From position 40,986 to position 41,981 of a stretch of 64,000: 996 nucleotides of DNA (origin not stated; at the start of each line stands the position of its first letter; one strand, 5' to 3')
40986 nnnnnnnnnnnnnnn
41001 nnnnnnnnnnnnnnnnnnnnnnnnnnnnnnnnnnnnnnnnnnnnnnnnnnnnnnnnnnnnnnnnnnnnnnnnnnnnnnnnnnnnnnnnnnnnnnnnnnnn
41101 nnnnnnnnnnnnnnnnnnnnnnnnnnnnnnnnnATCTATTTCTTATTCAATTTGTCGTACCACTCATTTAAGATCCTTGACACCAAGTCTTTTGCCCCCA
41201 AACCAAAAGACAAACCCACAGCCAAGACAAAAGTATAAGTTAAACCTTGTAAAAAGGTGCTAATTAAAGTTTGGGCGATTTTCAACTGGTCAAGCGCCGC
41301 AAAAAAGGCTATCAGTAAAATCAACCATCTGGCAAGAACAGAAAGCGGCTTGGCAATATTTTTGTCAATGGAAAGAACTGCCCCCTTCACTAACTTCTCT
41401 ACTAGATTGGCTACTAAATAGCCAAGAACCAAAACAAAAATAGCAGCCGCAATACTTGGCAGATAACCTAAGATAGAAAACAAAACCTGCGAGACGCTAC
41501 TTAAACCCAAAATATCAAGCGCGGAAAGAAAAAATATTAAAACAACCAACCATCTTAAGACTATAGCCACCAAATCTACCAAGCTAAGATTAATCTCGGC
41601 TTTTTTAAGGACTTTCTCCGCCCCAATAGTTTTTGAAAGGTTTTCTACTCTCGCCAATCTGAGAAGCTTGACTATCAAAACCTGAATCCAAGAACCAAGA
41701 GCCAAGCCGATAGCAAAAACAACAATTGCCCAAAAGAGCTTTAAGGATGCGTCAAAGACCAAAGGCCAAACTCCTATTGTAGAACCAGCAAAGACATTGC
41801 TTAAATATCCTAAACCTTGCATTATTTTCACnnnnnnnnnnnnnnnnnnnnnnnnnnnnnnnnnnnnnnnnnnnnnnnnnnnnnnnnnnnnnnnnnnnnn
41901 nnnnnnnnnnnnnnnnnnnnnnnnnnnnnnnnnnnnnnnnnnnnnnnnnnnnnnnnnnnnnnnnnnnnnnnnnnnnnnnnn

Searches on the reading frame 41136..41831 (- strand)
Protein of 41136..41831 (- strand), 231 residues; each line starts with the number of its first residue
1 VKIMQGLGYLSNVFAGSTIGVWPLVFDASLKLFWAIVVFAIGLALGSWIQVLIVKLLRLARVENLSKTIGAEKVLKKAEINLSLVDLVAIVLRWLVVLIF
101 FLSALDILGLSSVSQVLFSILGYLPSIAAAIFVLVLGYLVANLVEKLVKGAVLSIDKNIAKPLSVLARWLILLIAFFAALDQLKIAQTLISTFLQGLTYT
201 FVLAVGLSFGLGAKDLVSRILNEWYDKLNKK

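Call 91: search_protein_families(library=pfam, proteins=[window:41136-41831:-], max_evalue=0.01)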
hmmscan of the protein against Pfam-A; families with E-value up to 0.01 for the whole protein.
window:41136-41831:- (231 aa): 1 family
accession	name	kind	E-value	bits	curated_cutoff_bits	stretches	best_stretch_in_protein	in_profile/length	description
PF05552.17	MS_channel_1st_1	-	1.9e-12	47.3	22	2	113-151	3-41/50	Mechanosensitive ion channel, conserved TM helix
